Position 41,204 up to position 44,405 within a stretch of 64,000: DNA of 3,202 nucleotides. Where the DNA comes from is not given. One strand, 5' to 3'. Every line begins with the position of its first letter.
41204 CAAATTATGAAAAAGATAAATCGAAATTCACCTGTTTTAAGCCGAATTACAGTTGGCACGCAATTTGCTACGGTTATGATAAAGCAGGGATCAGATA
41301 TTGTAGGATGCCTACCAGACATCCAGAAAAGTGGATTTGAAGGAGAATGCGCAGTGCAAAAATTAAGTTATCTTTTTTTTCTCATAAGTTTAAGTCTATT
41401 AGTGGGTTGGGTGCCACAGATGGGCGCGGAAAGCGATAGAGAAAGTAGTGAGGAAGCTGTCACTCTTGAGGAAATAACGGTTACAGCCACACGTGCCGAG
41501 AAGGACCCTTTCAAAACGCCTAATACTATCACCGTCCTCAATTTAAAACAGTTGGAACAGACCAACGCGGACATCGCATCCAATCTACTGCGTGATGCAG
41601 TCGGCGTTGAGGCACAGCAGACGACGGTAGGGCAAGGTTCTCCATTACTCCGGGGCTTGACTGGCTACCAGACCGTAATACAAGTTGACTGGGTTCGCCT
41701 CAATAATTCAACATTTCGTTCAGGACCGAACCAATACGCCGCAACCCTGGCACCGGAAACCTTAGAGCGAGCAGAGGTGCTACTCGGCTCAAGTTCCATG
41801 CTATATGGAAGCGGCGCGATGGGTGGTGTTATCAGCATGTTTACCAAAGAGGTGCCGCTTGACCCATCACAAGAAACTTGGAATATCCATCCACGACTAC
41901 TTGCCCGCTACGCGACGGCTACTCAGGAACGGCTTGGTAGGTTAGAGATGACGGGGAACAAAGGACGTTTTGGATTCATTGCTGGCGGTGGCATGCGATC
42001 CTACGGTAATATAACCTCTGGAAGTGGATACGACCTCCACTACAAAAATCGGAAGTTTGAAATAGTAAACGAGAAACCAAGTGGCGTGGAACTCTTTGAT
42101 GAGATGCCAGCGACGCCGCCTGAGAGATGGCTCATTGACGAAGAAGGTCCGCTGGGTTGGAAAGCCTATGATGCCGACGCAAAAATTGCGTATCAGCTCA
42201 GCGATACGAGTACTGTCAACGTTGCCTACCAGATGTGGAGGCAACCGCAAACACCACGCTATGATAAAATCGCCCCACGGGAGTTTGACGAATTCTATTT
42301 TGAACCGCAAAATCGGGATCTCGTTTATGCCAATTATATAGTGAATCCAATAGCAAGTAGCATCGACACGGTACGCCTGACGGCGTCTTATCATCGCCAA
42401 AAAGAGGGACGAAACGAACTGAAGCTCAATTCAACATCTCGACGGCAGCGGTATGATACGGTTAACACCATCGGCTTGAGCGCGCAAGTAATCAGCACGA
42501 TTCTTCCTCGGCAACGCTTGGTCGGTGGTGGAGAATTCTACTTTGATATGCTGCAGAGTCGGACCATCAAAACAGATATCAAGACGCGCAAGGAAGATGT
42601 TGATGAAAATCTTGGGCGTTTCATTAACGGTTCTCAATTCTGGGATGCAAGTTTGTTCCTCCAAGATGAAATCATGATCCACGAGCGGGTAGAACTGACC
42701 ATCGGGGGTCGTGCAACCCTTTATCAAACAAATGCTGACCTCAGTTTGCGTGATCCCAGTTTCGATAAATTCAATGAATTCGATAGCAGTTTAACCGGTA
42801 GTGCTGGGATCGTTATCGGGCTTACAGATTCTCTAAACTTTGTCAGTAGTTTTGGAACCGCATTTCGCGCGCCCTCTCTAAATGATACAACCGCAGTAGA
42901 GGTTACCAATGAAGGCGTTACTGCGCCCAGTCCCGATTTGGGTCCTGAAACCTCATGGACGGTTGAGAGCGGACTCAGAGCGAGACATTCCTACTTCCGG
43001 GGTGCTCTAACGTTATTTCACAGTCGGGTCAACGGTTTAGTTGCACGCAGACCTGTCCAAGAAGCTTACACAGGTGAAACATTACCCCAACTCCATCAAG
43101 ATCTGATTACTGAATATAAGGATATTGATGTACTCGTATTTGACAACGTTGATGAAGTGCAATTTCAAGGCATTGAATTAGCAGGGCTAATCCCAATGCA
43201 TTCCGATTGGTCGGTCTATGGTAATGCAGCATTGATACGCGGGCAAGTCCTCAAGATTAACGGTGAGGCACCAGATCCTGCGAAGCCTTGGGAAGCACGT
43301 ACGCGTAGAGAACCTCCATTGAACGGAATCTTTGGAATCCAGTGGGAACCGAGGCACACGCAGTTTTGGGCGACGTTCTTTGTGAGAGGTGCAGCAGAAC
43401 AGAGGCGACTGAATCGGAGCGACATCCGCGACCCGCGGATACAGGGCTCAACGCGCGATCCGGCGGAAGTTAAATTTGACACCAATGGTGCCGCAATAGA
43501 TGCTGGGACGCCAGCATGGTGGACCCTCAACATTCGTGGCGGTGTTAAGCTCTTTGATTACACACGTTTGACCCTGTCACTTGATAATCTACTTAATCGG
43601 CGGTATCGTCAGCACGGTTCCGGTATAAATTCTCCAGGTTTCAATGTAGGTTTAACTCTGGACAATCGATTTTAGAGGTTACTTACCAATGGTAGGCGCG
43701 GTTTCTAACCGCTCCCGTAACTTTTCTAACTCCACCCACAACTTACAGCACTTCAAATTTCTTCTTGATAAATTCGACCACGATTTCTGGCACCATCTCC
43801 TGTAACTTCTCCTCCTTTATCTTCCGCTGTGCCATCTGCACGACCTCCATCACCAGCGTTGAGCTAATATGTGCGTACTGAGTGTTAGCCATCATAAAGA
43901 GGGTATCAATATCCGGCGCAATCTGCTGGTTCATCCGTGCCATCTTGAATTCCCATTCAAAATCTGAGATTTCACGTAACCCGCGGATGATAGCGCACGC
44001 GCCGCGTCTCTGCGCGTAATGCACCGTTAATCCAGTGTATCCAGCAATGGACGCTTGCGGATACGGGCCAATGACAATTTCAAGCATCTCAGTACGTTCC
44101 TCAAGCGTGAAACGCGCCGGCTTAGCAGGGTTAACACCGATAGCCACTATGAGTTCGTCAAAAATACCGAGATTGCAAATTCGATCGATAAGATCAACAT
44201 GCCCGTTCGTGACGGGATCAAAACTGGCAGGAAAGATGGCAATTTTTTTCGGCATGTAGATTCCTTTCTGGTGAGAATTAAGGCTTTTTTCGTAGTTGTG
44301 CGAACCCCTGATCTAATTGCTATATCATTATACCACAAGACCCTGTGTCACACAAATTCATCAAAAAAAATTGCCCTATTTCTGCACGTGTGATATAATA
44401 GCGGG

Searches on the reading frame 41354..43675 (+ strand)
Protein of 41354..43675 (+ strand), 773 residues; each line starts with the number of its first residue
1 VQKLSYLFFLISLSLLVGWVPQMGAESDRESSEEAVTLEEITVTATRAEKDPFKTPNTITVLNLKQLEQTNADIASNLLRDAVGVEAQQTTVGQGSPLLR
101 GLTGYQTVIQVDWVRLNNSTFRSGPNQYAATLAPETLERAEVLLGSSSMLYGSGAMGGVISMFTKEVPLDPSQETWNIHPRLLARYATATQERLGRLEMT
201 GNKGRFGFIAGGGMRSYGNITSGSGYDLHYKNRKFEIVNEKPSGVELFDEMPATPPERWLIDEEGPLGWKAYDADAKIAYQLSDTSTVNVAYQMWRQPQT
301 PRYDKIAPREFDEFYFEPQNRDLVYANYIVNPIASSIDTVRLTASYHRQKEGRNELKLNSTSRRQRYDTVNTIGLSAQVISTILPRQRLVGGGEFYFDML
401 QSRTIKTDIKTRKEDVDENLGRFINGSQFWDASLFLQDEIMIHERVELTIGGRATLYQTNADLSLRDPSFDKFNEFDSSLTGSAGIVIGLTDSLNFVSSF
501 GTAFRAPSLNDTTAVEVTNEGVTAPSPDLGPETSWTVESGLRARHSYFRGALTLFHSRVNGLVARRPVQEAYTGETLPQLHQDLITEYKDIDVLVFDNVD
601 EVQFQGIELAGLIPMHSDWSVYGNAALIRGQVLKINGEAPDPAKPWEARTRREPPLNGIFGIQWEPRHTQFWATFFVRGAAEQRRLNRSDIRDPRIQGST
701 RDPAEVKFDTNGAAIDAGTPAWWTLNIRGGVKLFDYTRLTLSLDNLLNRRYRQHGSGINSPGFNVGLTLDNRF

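Call 13: search_protein_families(library=pfam, proteins=[window:41354-43675:+])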
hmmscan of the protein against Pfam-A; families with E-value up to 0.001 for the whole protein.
window:41354-43675:+ (773 aa): 2 families
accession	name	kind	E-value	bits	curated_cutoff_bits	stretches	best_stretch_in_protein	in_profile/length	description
PF00593.30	TonB_dep_Rec_b-barrel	-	2.3e-31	110.5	27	1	280-746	9-436/436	TonB dependent receptor-like, beta-barrel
PF07715.20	Plug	-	1.1e-17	64.9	23.9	1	53-159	3-107/107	TonB-dependent Receptor Plug Domain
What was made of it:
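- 41341..41356 (+): Shine-Dalgarno AGGAG (41341-41345) and the GTG start codon (41354) of the TonB-dependent receptor (41354-43675). Pfam Plug and TonB_dep_Rec_b-barrel domains (call 13).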

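Call 18: find_encoding_contigs(protein=window:41354-43675:+, flank=10000, max_places=10)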
Protein window:41354-43675:+ (773 aa): no gene with exactly this product is on record in the collection.

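Call 19: find_homologous_proteins(query=window:41354-43675:+, max_evalue=1e-20)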
Query window:41354-43675:+ (773 aa): 560 proteins with E <= 1e-20 among 8000 candidates; the best 120 are listed.
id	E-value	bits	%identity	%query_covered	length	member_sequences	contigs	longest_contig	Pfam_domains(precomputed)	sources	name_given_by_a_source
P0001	0.0e+0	1595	90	100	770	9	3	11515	PF07715.21,PF00593.31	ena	-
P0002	0.0e+0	1590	88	100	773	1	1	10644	PF07715.21,PF00593.31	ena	-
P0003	0.0e+0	1544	87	100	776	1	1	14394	PF07715.21,PF00593.31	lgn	-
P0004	0.0e+0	1533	85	100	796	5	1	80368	PF07715.21,PF00593.31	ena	-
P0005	0.0e+0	1527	84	100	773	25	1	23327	PF07715.21,PF00593.31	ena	-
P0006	0.0e+0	1526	84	100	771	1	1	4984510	PF07715.21,PF00593.31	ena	-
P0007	0.0e+0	1518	83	100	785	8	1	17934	PF07715.21,PF00593.31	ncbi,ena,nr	ncbi:TonB-dependent receptor [Candidatus Poribacteria bacterium]|nr:TonB-dependent receptor [Candida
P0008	0.0e+0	1514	83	100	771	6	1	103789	PF07715.21,PF00593.31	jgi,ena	jgi:outer membrane receptor protein involved in Fe transport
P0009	0.0e+0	1513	85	100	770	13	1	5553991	PF07715.21,PF00593.31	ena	-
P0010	0.0e+0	1512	84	100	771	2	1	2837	PF07715.21,PF00593.31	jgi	jgi:outer membrane receptor protein involved in Fe transport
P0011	0.0e+0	1511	84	100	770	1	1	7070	PF07715.21,PF00593.31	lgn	-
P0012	0.0e+0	1509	83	100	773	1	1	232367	PF07715.21,PF00593.31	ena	-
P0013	0.0e+0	1502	84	100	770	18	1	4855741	PF07715.21,PF00593.31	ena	-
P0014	0.0e+0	1499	83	100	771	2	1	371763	PF07715.21,PF00593.31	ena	-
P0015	0.0e+0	1487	82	100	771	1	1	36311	PF07715.21,PF00593.31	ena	-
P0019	0.0e+0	1478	81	100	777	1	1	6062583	PF07715.21,PF00593.31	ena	-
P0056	0.0e+0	1427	78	100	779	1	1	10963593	PF07715.21,PF00593.31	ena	-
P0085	0.0e+0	1396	77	100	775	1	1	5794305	PF07715.21,PF00593.31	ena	-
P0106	0.0e+0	1375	76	100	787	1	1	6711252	PF07715.21,PF00593.31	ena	-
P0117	0.0e+0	1371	75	100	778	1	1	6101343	PF07715.21,PF00593.31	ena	-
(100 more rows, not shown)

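Call 20: find_encoding_contigs(protein=P0001, flank=6000, max_places=3)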
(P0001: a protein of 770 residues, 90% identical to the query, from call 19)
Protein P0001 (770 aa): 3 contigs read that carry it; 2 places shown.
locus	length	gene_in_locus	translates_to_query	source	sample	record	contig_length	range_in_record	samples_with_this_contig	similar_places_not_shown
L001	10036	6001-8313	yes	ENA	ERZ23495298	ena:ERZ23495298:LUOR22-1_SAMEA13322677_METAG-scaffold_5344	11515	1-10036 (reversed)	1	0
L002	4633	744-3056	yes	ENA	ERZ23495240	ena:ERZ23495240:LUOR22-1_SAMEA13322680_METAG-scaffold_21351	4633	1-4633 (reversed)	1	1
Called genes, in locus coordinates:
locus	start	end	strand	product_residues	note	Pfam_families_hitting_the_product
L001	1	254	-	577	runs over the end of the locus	?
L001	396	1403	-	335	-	PF01408:GFO_IDH_MocA, PF02894:GFO_IDH_MocA_C, PF22725:GFO_IDH_MocA_C3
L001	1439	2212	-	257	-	PF05721:PhyH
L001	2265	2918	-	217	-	PF00005:ABC_tran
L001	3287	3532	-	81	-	-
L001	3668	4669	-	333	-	PF01408:GFO_IDH_MocA, PF22725:GFO_IDH_MocA_C3, PF02894:GFO_IDH_MocA_C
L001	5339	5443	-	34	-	-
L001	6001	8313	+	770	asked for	PF07715:Plug, PF00593:TonB_dep_Rec_b-barrel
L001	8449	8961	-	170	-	PF01467:CTP_transf_like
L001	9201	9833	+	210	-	PF06283:ThuA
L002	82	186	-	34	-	-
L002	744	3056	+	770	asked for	PF07715:Plug, PF00593:TonB_dep_Rec_b-barrel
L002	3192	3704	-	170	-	PF01467:CTP_transf_like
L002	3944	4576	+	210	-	PF06283:ThuA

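Call 21: find_encoding_contigs(protein=P0004, flank=6000, max_places=2)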
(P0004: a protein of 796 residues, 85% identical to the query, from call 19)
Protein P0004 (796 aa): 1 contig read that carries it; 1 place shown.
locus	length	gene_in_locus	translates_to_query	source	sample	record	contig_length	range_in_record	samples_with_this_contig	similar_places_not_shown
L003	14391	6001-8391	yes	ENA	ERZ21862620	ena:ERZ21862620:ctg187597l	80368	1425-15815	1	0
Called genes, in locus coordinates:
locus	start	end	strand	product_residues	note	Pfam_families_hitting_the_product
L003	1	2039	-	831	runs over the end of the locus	-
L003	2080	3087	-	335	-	PF01408:GFO_IDH_MocA, PF02894:GFO_IDH_MocA_C, PF22725:GFO_IDH_MocA_C3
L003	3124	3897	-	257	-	PF05721:PhyH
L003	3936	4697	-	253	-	PF00005:ABC_tran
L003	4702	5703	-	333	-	PF01408:GFO_IDH_MocA, PF22725:GFO_IDH_MocA_C3, PF02894:GFO_IDH_MocA_C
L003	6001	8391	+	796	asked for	PF07715:Plug, PF00593:TonB_dep_Rec_b-barrel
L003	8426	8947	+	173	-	-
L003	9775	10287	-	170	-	PF01467:CTP_transf_like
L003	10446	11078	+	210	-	PF06283:ThuA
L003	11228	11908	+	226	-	PF21982:RecX_HTH1 (faint), PF02631:RecX_HTH2, PF21981:RecX_HTH3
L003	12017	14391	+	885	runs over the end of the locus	PF01411:tRNA-synt_2c, PF07973:tRNA_SAD, PF02272:DHHA1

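Call 22: find_encoding_contigs(protein=P0006, flank=6000, max_places=2)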
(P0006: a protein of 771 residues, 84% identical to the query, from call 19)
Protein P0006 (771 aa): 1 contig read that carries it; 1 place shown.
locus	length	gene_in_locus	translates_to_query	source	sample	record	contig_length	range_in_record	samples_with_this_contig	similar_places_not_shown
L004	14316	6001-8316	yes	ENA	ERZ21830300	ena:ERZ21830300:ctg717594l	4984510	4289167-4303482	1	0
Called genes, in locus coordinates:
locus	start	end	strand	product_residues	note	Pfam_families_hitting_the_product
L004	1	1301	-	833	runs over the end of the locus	-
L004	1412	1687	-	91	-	-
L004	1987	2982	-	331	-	PF01408:GFO_IDH_MocA, PF02894:GFO_IDH_MocA_C, PF22725:GFO_IDH_MocA_C3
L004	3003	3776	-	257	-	PF05721:PhyH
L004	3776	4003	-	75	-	-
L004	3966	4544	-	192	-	PF00005:ABC_tran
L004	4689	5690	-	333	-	PF01408:GFO_IDH_MocA, PF22725:GFO_IDH_MocA_C3, PF02894:GFO_IDH_MocA_C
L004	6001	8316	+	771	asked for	PF07715:Plug, PF00593:TonB_dep_Rec_b-barrel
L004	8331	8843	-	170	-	PF01467:CTP_transf_like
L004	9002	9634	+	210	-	PF06283:ThuA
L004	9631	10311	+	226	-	PF21982:RecX_HTH1 (faint), PF02631:RecX_HTH2, PF21981:RecX_HTH3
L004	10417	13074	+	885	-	PF01411:tRNA-synt_2c, PF07973:tRNA_SAD, PF02272:DHHA1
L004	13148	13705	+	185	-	-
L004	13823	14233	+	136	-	PF12732:YtxH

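Call 23: find_encoding_contigs(protein=P0009, flank=6000, max_places=2)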
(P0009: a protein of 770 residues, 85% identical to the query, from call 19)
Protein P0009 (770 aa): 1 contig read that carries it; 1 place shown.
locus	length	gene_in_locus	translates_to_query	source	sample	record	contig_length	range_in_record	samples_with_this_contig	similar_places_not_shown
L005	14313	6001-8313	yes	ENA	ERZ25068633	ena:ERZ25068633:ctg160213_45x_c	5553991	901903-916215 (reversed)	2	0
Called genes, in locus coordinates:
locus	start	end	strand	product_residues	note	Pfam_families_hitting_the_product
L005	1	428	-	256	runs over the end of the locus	PF05721:PhyH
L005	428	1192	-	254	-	PF00005:ABC_tran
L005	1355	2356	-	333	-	PF01408:GFO_IDH_MocA, PF22725:GFO_IDH_MocA_C3, PF02894:GFO_IDH_MocA_C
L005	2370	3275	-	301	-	PF18765:Polbeta (weak), PF20797:HepT-like_2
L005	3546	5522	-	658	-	PF13620:CarboxypepD_reg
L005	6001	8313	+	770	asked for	PF07715:Plug, PF00593:TonB_dep_Rec_b-barrel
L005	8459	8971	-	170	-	PF01467:CTP_transf_like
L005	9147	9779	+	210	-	PF06283:ThuA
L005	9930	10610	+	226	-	PF21982:RecX_HTH1 (faint), PF02631:RecX_HTH2, PF21981:RecX_HTH3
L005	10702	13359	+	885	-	PF01411:tRNA-synt_2c, PF07973:tRNA_SAD, PF02272:DHHA1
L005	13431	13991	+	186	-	PF06103:DUF948 (faint), PF06008:Laminin_I (weak), PF11887:Mce4_CUP1 (weak), PF07464:ApoLp-III (weak), PF20870:FAM186A-B_N (weak)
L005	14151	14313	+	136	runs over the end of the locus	-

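Call 46: find_encoding_contigs(protein=P0019, flank=3000, max_places=1)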
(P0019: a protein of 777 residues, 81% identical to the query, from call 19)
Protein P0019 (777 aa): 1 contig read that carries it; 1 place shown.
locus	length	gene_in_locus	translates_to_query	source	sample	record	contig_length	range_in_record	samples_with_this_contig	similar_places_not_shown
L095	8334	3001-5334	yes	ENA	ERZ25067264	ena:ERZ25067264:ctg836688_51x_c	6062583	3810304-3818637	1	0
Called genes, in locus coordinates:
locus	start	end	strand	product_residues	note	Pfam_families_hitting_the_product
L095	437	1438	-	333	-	PF01408:GFO_IDH_MocA, PF22725:GFO_IDH_MocA_C3, PF02894:GFO_IDH_MocA_C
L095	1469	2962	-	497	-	PF23193:NOMO_3rd (faint), PF22904:NOMO1-like_2nd (faint), PF13620:CarboxypepD_reg, PF13715:CarbopepD_reg_2 (faint), PF17210:SdrD_B (faint), PF17802:SpaA (faint), PF13620:CarboxypepD_reg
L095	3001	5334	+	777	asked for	PF07715:Plug, PF00593:TonB_dep_Rec_b-barrel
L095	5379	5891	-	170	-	PF01467:CTP_transf_like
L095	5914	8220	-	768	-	PF24817:WD40_WDHD1_1st, PF25174:Beta-prop_THOC3, PF23381:Beta-prop_IFT122_1st, PF23409:Beta-prop_EML, PF24805:EIF3I, PF25175:Beta-prop_WDR5, PF23414:Beta-prop_EML_2, PF24796:WDR55, +37 more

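Call 47: find_encoding_contigs(protein=P0056, flank=3000, max_places=1)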
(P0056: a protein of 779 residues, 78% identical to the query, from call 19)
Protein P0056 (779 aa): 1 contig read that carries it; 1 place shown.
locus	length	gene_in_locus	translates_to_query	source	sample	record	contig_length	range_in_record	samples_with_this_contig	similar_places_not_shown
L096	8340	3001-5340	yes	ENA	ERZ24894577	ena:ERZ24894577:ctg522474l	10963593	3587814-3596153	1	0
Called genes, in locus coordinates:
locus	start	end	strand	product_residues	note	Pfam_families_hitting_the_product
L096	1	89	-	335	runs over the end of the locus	PF01408:GFO_IDH_MocA, PF02894:GFO_IDH_MocA_C, PF22725:GFO_IDH_MocA_C3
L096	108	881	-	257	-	PF05721:PhyH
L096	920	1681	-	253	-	PF00005:ABC_tran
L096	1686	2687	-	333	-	PF01408:GFO_IDH_MocA, PF22725:GFO_IDH_MocA_C3, PF02894:GFO_IDH_MocA_C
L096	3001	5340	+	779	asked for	PF07715:Plug, PF00593:TonB_dep_Rec_b-barrel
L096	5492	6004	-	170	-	PF01467:CTP_transf_like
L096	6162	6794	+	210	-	PF06283:ThuA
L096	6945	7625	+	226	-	PF21982:RecX_HTH1 (faint), PF02631:RecX_HTH2, PF21981:RecX_HTH3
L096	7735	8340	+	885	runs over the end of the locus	PF01411:tRNA-synt_2c, PF07973:tRNA_SAD, PF02272:DHHA1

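Call 48: find_encoding_contigs(protein=P0085, flank=3000, max_places=1)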
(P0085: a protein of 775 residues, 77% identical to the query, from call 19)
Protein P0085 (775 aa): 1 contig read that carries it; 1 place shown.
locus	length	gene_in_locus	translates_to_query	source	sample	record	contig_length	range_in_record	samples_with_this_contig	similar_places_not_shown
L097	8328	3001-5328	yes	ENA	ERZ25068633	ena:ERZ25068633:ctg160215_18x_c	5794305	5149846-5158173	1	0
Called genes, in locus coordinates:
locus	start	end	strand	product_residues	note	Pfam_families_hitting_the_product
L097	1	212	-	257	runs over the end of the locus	PF05721:PhyH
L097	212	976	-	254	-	PF00005:ABC_tran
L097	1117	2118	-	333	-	PF01408:GFO_IDH_MocA, PF22725:GFO_IDH_MocA_C3, PF02894:GFO_IDH_MocA_C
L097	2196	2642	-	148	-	-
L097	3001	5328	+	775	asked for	PF07715:Plug, PF00593:TonB_dep_Rec_b-barrel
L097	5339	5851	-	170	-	PF01467:CTP_transf_like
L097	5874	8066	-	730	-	PF23381:Beta-prop_IFT122_1st, PF24814:WD40_Prp19, PF24817:WD40_WDHD1_1st, PF25175:Beta-prop_WDR5, PF23409:Beta-prop_EML, PF25174:Beta-prop_THOC3, PF25391:WD40_Gbeta, PF24807:WD40_CDC20-Fz, +35 more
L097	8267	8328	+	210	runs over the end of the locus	PF06283:ThuA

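Call 49: find_encoding_contigs(protein=P0106, flank=3000, max_places=1)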
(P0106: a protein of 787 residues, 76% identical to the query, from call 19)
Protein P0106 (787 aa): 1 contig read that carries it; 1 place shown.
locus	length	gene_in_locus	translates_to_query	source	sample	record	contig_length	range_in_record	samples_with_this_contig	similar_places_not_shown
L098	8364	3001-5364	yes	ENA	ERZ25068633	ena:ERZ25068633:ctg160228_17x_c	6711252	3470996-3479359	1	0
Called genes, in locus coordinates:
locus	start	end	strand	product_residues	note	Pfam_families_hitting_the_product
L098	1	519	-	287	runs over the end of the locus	PF00005:ABC_tran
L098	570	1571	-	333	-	PF01408:GFO_IDH_MocA, PF22725:GFO_IDH_MocA_C3, PF02894:GFO_IDH_MocA_C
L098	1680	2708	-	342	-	PF13620:CarboxypepD_reg, PF14686:fn3_3 (faint), PF17210:SdrD_B (faint), PF22904:NOMO1-like_2nd (faint), PF13715:CarbopepD_reg_2 (faint), PF17802:SpaA (faint)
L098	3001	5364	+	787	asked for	PF07715:Plug, PF00593:TonB_dep_Rec_b-barrel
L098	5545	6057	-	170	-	PF01467:CTP_transf_like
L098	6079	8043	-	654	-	PF23414:Beta-prop_EML_2, PF24807:WD40_CDC20-Fz, PF24814:WD40_Prp19, PF25173:Beta-prop_WDR3_1st, PF23381:Beta-prop_IFT122_1st, PF24796:WDR55, PF24805:EIF3I, PF24817:WD40_WDHD1_1st, +47 more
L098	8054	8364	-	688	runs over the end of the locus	PF24814:WD40_Prp19, PF23381:Beta-prop_IFT122_1st, PF25175:Beta-prop_WDR5, PF24807:WD40_CDC20-Fz, PF24814:WD40_Prp19, PF24817:WD40_WDHD1_1st, PF25174:Beta-prop_THOC3, PF23414:Beta-prop_EML_2, +30 more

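Call 50: find_encoding_contigs(protein=P0117, flank=3000, max_places=1)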
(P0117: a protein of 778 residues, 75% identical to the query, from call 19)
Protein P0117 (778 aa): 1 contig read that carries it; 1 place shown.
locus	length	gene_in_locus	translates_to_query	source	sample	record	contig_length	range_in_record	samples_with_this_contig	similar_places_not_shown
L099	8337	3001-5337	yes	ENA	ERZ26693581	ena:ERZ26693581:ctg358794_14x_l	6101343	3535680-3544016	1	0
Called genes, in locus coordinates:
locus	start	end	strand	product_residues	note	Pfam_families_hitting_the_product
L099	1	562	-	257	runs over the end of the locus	PF05721:PhyH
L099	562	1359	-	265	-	PF00005:ABC_tran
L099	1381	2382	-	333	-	PF01408:GFO_IDH_MocA, PF22725:GFO_IDH_MocA_C3, PF02894:GFO_IDH_MocA_C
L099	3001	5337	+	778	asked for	PF07715:Plug, PF00593:TonB_dep_Rec_b-barrel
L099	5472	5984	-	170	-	PF01467:CTP_transf_like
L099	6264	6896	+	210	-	PF06283:ThuA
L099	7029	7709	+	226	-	PF21982:RecX_HTH1 (faint), PF02631:RecX_HTH2, PF21981:RecX_HTH3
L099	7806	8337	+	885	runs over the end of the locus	PF01411:tRNA-synt_2c, PF07973:tRNA_SAD, PF02272:DHHA1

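Call 72: find_encoding_contigs(protein=P0002, flank=4000, max_places=1)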
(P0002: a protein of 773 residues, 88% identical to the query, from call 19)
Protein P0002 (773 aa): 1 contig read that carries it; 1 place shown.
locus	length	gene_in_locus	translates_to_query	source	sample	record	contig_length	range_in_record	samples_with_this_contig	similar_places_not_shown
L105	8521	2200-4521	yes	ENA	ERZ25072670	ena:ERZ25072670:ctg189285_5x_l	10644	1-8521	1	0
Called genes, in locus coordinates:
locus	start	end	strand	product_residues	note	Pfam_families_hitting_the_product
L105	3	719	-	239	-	?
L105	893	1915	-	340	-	PF01408:GFO_IDH_MocA, PF02894:GFO_IDH_MocA_C, PF22725:GFO_IDH_MocA_C3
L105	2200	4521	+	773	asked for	PF07715:Plug, PF00593:TonB_dep_Rec_b-barrel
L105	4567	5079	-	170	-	PF01467:CTP_transf_like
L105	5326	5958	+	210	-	PF06283:ThuA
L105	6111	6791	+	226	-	PF21982:RecX_HTH1 (faint), PF02631:RecX_HTH2, PF21981:RecX_HTH3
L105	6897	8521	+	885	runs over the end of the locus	PF01411:tRNA-synt_2c, PF07973:tRNA_SAD, PF02272:DHHA1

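Call 73: find_encoding_contigs(protein=P0003, flank=4000, max_places=1)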
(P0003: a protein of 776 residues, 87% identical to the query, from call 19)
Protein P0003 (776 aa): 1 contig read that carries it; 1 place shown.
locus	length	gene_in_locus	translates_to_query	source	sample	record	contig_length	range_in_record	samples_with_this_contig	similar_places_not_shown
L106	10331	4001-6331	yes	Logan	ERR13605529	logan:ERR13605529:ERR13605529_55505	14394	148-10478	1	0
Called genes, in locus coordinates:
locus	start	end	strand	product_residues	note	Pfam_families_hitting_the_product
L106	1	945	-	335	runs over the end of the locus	PF01408:GFO_IDH_MocA, PF02894:GFO_IDH_MocA_C, PF22725:GFO_IDH_MocA_C3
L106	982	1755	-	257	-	PF05721:PhyH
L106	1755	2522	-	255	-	PF00005:ABC_tran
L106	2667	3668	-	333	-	PF01408:GFO_IDH_MocA, PF22725:GFO_IDH_MocA_C3, PF02894:GFO_IDH_MocA_C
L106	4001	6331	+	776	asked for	PF07715:Plug, PF00593:TonB_dep_Rec_b-barrel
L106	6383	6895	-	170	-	PF01467:CTP_transf_like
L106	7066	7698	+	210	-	PF06283:ThuA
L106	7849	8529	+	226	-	PF21982:RecX_HTH1 (faint), PF02631:RecX_HTH2, PF21981:RecX_HTH3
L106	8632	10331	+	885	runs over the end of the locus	PF01411:tRNA-synt_2c, PF07973:tRNA_SAD, PF02272:DHHA1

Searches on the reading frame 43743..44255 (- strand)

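Call 13: search_protein_families(library=pfam, proteins=[window:43743-44255:-])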
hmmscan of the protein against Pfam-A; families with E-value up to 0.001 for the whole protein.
window:43743-44255:- (170 aa): 1 family
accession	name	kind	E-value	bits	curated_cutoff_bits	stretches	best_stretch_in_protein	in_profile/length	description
PF01467.32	CTP_transf_like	-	2.4e-17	63.8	21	1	7-137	1-132/133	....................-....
